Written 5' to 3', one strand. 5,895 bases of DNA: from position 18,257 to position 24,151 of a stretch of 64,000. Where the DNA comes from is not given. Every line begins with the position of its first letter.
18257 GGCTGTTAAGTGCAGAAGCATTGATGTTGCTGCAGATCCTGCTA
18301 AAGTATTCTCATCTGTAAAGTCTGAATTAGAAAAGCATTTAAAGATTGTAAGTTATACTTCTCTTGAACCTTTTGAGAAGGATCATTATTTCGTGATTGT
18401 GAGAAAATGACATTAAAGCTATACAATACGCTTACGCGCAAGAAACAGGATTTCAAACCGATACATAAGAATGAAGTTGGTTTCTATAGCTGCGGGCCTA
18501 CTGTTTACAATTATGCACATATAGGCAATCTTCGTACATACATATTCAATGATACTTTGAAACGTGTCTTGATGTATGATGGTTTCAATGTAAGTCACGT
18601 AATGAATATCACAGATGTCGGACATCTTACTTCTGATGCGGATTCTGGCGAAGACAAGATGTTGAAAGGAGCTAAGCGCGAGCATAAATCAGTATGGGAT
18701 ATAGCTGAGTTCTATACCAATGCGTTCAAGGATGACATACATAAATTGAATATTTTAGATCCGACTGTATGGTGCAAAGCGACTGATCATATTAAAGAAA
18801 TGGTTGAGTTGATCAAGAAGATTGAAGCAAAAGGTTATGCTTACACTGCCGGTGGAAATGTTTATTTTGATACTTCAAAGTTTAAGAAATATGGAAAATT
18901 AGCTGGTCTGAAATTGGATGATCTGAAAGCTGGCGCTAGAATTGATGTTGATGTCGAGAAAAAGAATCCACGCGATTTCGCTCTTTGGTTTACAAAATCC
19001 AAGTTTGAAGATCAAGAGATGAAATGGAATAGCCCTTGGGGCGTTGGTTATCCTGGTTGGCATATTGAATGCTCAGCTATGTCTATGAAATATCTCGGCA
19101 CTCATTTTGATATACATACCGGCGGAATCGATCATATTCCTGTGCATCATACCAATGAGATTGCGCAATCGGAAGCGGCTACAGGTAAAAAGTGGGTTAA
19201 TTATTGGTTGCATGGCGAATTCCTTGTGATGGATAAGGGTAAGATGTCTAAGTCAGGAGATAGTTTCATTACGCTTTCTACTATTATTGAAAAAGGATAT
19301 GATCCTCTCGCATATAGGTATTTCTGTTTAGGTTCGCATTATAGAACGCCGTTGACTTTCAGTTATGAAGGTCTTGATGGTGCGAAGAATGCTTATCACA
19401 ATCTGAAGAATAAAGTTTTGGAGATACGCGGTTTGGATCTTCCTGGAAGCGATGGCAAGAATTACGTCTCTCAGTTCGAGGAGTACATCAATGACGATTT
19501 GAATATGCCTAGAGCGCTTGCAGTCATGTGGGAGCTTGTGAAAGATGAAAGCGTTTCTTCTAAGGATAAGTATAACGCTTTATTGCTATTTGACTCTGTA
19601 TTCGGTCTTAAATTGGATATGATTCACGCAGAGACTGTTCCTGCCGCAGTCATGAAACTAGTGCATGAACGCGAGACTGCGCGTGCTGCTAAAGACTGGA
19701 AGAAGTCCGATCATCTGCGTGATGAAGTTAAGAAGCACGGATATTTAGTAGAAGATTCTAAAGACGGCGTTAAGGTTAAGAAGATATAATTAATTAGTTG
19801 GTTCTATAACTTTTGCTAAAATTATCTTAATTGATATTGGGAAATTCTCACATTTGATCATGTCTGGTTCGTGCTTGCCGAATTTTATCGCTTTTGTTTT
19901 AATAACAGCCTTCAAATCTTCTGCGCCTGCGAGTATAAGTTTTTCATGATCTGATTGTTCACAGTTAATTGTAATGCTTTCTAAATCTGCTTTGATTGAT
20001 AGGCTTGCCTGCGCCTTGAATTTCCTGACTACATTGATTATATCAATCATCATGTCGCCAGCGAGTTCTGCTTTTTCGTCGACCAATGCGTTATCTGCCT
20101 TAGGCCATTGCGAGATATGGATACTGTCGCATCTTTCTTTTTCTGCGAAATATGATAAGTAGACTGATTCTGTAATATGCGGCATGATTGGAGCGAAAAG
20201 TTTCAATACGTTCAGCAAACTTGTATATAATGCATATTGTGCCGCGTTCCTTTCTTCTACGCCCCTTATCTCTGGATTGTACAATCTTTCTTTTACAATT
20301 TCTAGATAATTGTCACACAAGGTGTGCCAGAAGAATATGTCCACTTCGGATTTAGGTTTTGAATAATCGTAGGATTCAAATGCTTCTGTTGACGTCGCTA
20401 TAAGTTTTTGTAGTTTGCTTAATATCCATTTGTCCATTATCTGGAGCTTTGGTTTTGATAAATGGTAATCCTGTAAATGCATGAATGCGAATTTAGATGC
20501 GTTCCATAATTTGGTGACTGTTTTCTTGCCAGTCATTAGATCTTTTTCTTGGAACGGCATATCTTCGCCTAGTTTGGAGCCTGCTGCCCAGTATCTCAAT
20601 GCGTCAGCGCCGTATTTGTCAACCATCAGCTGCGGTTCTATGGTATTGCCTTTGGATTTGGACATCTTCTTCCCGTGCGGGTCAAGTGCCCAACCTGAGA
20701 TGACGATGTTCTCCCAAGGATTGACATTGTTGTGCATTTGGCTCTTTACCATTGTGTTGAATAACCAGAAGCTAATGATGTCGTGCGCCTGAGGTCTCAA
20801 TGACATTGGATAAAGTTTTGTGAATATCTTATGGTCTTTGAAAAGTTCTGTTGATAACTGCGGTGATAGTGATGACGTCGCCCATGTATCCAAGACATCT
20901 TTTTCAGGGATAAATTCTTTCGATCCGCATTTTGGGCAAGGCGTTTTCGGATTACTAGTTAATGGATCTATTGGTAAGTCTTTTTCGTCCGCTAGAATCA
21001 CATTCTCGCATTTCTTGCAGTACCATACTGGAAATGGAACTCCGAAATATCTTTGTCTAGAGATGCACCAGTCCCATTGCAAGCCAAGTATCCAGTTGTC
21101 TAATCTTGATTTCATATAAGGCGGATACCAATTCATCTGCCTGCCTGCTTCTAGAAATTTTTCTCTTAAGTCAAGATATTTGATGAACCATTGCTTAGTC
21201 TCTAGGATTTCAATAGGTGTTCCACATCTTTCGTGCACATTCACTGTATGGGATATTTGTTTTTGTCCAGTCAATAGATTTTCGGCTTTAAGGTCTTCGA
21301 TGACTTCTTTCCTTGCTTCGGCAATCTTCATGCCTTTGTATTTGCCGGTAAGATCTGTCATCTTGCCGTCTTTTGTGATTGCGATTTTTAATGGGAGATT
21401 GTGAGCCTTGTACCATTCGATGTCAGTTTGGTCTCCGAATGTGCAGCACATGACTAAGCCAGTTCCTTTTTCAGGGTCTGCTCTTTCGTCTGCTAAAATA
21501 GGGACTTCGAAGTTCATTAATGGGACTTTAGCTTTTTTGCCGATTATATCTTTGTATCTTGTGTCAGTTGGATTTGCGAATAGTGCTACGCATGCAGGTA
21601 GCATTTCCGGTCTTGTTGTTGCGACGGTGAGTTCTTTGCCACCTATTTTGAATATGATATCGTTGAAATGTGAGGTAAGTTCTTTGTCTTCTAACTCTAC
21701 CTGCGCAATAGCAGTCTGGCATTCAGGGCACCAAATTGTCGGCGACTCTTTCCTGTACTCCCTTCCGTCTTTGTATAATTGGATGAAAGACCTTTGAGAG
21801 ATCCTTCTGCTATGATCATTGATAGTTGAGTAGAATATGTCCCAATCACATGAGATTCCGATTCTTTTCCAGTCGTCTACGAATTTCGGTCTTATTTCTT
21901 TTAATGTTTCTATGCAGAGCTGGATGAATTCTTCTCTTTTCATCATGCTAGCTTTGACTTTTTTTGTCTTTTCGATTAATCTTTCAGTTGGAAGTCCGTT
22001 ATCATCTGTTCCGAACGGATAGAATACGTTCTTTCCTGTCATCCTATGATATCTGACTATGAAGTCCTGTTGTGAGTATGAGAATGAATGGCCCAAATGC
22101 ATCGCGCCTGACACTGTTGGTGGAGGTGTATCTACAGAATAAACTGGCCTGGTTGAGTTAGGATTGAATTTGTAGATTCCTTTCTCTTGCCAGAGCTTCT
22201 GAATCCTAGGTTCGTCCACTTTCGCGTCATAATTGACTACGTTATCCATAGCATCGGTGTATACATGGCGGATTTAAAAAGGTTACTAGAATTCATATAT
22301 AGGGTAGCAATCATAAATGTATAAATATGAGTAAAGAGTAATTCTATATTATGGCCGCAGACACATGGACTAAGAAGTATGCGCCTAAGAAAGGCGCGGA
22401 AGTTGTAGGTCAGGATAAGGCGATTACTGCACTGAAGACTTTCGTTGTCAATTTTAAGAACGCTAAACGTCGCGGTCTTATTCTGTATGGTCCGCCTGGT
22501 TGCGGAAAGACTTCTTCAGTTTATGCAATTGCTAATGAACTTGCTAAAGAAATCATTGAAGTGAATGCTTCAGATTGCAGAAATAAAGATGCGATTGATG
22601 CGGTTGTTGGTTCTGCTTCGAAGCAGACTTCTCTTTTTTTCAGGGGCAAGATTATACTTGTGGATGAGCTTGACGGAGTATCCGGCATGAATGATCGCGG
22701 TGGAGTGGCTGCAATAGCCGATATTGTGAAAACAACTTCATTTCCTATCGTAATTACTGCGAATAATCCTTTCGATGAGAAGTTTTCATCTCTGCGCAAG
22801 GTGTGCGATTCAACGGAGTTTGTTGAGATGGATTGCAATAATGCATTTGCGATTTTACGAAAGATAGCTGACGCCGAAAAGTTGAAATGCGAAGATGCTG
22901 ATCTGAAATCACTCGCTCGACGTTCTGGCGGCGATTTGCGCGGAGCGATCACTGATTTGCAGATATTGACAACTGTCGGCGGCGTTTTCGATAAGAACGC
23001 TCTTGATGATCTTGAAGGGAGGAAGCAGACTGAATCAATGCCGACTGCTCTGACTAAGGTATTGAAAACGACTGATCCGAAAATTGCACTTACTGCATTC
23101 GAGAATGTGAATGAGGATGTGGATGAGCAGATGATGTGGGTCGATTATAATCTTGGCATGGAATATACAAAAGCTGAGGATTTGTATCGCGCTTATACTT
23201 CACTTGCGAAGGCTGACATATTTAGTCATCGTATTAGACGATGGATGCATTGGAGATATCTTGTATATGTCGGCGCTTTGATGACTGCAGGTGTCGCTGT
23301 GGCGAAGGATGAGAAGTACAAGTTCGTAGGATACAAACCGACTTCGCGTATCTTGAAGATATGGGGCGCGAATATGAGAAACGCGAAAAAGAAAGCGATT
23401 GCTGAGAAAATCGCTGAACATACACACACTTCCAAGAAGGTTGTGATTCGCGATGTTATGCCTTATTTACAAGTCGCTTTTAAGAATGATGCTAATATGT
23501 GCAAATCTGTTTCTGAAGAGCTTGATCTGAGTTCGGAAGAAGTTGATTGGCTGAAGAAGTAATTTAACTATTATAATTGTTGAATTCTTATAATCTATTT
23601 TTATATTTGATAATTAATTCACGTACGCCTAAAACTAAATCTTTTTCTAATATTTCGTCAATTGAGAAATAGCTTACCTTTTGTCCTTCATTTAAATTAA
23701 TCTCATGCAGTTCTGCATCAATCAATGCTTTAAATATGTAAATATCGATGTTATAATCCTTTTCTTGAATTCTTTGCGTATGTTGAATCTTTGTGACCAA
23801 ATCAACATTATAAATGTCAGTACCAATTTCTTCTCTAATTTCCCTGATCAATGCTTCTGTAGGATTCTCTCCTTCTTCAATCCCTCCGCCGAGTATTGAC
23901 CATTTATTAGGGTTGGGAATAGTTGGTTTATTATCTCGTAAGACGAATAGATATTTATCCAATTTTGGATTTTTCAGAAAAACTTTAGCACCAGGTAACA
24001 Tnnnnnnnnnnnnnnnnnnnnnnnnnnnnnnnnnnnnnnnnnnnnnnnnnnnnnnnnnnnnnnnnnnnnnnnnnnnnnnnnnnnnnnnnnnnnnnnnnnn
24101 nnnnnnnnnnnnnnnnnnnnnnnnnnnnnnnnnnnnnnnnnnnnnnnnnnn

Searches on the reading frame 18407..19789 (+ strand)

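Call 13: search_protein_families(library=ncbifam, proteins=[window:18407-19789:+], max_evalue=0.00001)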
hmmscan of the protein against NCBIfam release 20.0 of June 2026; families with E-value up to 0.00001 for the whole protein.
window:18407-19789:+ (460 aa): 6 families
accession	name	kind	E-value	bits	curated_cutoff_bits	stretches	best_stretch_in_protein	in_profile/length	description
NF011108.0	PRK14536.1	equivalog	1.2e-194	647.7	780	2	1-338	1-338/490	cysteine--tRNA ligase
TIGR00435.1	cysS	equivalog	6.7e-147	490.3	340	1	3-459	1-465/466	cysteine--tRNA ligase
NF011107.0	PRK14534.1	equivalog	2.1e-145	485.4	744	1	1-459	1-480/481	cysteine--tRNA ligase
TIGR03447.1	mycothiol_MshC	equivalog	6.8e-62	209.6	485.1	1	2-390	17-394/411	cysteine--1-D-myo-inosityl 2-amino-2-deoxy-alpha-D-glucopyranoside ligase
TIGR00398.1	metG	equivalog_domain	1.7e-08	33.7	336.35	0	257-310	305-357/530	methionine--tRNA ligase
NF001100.0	PRK00133.1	equivalog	4.4e-06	25.5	587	0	268-308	319-359/676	methionine--tRNA ligase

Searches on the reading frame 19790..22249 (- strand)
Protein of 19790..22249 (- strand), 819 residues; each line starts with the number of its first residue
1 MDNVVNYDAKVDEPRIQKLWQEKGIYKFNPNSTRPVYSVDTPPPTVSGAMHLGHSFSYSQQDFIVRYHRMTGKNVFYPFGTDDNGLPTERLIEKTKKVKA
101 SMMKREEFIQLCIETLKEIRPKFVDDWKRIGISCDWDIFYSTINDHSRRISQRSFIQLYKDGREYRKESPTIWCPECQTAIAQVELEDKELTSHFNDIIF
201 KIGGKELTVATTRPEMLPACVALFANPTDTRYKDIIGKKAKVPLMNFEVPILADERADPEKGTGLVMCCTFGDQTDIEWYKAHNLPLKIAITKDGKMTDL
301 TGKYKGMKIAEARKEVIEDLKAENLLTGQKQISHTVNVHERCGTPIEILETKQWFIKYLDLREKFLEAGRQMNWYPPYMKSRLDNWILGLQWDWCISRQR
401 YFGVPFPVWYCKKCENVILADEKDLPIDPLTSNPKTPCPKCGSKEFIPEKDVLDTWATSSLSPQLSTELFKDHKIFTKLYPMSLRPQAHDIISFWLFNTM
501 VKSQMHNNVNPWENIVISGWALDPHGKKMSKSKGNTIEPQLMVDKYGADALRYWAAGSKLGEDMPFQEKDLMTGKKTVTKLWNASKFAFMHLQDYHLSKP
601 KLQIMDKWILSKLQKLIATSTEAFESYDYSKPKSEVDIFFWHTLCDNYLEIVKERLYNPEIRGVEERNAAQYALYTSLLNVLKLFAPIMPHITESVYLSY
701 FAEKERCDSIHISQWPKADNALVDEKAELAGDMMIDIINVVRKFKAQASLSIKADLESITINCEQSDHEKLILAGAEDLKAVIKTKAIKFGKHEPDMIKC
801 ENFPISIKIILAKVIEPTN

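Call 13: search_protein_families(library=ncbifam, proteins=[window:19790-22249:-], max_evalue=0.00001)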
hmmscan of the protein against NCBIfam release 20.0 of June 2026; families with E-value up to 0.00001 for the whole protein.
window:19790-22249:- (819 aa): 17 families
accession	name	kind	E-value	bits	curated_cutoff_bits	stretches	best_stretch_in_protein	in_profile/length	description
NF009687.0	PRK13208.1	equivalog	0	1095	738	1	6-797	9-795/801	valine--tRNA ligase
NF000540.1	alt_ValS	exception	8.3e-240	798.1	900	1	14-785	11-823/827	valine--tRNA ligase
TIGR00422.1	valS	equivalog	1.8e-238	793.8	612.1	1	6-796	4-792/863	valine--tRNA ligase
NF004349.1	PRK05729.1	equivalog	3.6e-184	614.4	704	1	6-795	3-774/860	valine--tRNA ligase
NF011492.0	PRK14900.1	equivalog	7.5e-143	477.7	1783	1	7-776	13-784/1044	valine--tRNA ligase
TIGR00392.1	ileS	equivalog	2.5e-128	429.6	621.4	2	249-770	311-858/861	isoleucine--tRNA ligase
NF008957.0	PRK12300.1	subfamily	2.1e-70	237.8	677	3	475-784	573-857/946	leucine--tRNA ligase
NF040702.1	ileS_w_GNAT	exception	3.5e-69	233.5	1999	2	233-789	476-1044/1100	isoleucine--tRNA ligase, N-acetyltransferase domain-containing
NF000258.1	MupB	exception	2.6e-61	207.7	1900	2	253-771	300-829/1033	mupirocin-resistant isoleucine--tRNA ligase MupB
TIGR00395.1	leuS_arch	equivalog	6.4e-61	206.5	648.5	3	469-783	560-839/938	leucine--tRNA ligase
NF000257.1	MupA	exception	3.9e-60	203.6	1900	2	260-764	303-820/1024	mupirocin-resistant isoleucine--tRNA ligase MupA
TIGR00396.1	leuS_bact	equivalog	3.9e-57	194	548.4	3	12-189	6-170/843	leucine--tRNA ligase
TIGR00398.1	metG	equivalog_domain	2e-33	115.9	336.35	2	39-188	3-137/530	methionine--tRNA ligase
NF001100.0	PRK00133.1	equivalog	1.2e-25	90.2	587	2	44-180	14-135/676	methionine--tRNA ligase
NF008900.0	PRK12267.1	equivalog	1.6e-25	89.7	598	2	471-717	244-493/648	methionine--tRNA ligase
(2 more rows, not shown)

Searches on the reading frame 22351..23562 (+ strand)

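Call 13: search_protein_families(library=ncbifam, proteins=[window:22351-23562:+], max_evalue=0.00001)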
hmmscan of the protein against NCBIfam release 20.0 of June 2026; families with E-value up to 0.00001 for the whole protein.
window:22351-23562:+ (403 aa): 38 families (the best 25 are shown)
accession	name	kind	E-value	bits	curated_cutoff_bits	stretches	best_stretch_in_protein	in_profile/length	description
NF003229.0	PRK04195.1-5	equivalog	1.1e-113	380.1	280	1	5-402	6-410/413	replication factor C large subunit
NF003230.0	PRK04195.1-6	equivalog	6.7e-101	338.4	441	1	5-402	3-400/494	replication factor C large subunit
NF003233.0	PRK04195.2-3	equivalog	9.4e-87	291.9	471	1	5-401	2-397/504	replication factor C large subunit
NF003231.0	PRK04195.2-1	equivalog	1.7e-83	281.2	442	1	3-401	4-406/517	replication factor C large subunit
NF003228.0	PRK04195.1-4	equivalog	5.3e-72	243.3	456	1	5-378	3-376/502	replication factor C large subunit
NF003226.0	PRK04195.1-1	equivalog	4.3e-65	220.2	588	1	5-402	3-400/405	replication factor C large subunit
NF003227.0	PRK04195.1-2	equivalog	1.1e-62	212.3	502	1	5-401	5-395/487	replication factor C large subunit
NF003232.0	PRK04195.2-2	equivalog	1.1e-61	209.2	701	1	6-384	3-379/480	replication factor C large subunit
NF003234.0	PRK04195.2-4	equivalog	3.8e-59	200.9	529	1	6-401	3-408/497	replication factor C large subunit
NF001679.0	PRK00440.1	equivalog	7.7e-24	84.3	303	1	3-239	5-241/322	replication factor C small subunit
NF009067.0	PRK12402.1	equivalog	2.4e-20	72.8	317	2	4-75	3-76/340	replication factor C small subunit 2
TIGR02397.1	dnaX_nterm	equivalog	3.3e-13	49.6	250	1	6-66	4-62/355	DNA polymerase III subunit gamma/tau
TIGR00602.1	rad24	subfamily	5.9e-11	41.6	482.55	1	4-70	72-140/640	checkpoint protein rad24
NF011514.0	PRK14953.1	equivalog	1.8e-10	40.3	536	0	133-255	151-273/488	DNA polymerase III subunits gamma and tau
NF011510.0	PRK14948.1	equivalog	4.6e-10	38.9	593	0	152-255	174-276/640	DNA polymerase III subunit gamma/tau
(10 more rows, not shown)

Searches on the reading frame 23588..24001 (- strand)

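Call 13: search_protein_families(library=ncbifam, proteins=[window:23588-24001:-], max_evalue=0.00001)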
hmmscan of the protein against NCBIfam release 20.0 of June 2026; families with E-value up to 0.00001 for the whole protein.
window:23588-24001:- (137 aa): 9 families
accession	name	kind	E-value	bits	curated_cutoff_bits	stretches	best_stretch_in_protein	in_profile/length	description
TIGR00586.1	mutt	equivalog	3.4e-11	43.3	97.9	1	32-132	32-126/129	8-oxo-dGTP diphosphatase MutT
NF008044.0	PRK10776.1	equivalog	1e-10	41.6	148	1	31-132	30-125/130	8-oxo-dGTP diphosphatase MutT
NF012016.0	PRK15472.1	equivalog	1.6e-09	37.6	95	1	22-128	23-133/141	nucleoside triphosphatase NudI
NF001936.0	PRK00714.1-3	equivalog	8e-09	35.6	118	1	32-73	35-74/155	RNA pyrophosphohydrolase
NF006530.0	PRK08999.1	equivalog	1.4e-08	34.2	245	1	26-122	27-117/315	Nudix family hydrolase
NF001938.0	PRK00714.1-5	equivalog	2.5e-06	27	116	1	27-71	40-82/172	RNA pyrophosphohydrolase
NF001935.0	PRK00714.1-2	equivalog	5.3e-06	26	259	1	32-77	31-76/183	RNA pyrophosphohydrolase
NF001937.0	PRK00714.1-4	equivalog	6.5e-06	25.9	139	1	32-74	31-73/161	RNA pyrophosphohydrolase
NF041652.1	Nud_hyd_Dein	equivalog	7.5e-06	26.3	200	1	30-116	41-126/152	Nudix hydrolase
